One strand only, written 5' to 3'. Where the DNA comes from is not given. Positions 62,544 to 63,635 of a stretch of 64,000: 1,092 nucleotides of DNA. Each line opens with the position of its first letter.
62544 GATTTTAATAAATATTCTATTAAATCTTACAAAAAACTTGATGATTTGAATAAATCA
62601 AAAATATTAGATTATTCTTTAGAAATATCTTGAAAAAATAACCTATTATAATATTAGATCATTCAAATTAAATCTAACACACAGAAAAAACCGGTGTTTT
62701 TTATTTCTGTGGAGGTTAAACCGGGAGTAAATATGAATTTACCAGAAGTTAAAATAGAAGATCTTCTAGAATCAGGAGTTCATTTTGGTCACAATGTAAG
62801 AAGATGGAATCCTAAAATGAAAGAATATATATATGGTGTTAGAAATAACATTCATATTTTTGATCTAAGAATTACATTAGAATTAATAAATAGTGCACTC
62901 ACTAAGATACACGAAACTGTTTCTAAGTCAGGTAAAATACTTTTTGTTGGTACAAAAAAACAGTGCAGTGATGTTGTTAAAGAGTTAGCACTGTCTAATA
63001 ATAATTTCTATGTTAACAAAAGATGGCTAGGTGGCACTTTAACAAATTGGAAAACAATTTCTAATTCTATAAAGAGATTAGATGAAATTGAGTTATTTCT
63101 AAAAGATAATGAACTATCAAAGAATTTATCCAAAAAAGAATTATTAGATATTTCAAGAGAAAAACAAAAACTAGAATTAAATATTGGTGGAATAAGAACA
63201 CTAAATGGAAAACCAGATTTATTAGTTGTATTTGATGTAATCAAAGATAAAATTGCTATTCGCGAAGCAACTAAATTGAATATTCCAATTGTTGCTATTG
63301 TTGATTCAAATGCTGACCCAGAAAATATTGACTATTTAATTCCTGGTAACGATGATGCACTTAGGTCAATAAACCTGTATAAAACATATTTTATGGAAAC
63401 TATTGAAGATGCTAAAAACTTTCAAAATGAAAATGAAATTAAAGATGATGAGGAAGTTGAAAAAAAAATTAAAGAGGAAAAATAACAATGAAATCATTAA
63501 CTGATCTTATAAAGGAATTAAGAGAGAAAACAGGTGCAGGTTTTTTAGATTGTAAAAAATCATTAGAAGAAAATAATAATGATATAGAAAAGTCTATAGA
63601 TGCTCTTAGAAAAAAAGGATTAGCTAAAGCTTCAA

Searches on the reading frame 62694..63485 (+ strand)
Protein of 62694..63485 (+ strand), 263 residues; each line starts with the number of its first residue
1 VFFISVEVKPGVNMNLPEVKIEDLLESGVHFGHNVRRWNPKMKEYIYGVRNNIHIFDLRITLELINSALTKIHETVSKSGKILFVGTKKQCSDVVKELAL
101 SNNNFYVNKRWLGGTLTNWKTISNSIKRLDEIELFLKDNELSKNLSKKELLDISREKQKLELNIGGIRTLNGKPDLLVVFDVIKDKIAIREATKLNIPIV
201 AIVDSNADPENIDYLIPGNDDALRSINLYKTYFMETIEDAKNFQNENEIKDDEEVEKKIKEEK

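Call 60: search_protein_families(library=pfam, max_evalue=1e-8, proteins=[window:62694-63485:+])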
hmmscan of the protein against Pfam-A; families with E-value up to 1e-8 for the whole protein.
window:62694-63485:+ (263 aa): 1 family
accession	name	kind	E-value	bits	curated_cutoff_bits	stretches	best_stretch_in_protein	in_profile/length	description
PF00318.25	Ribosomal_S2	-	1.9e-85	286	26.1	1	24-239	1-215/216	Ribosomal protein S2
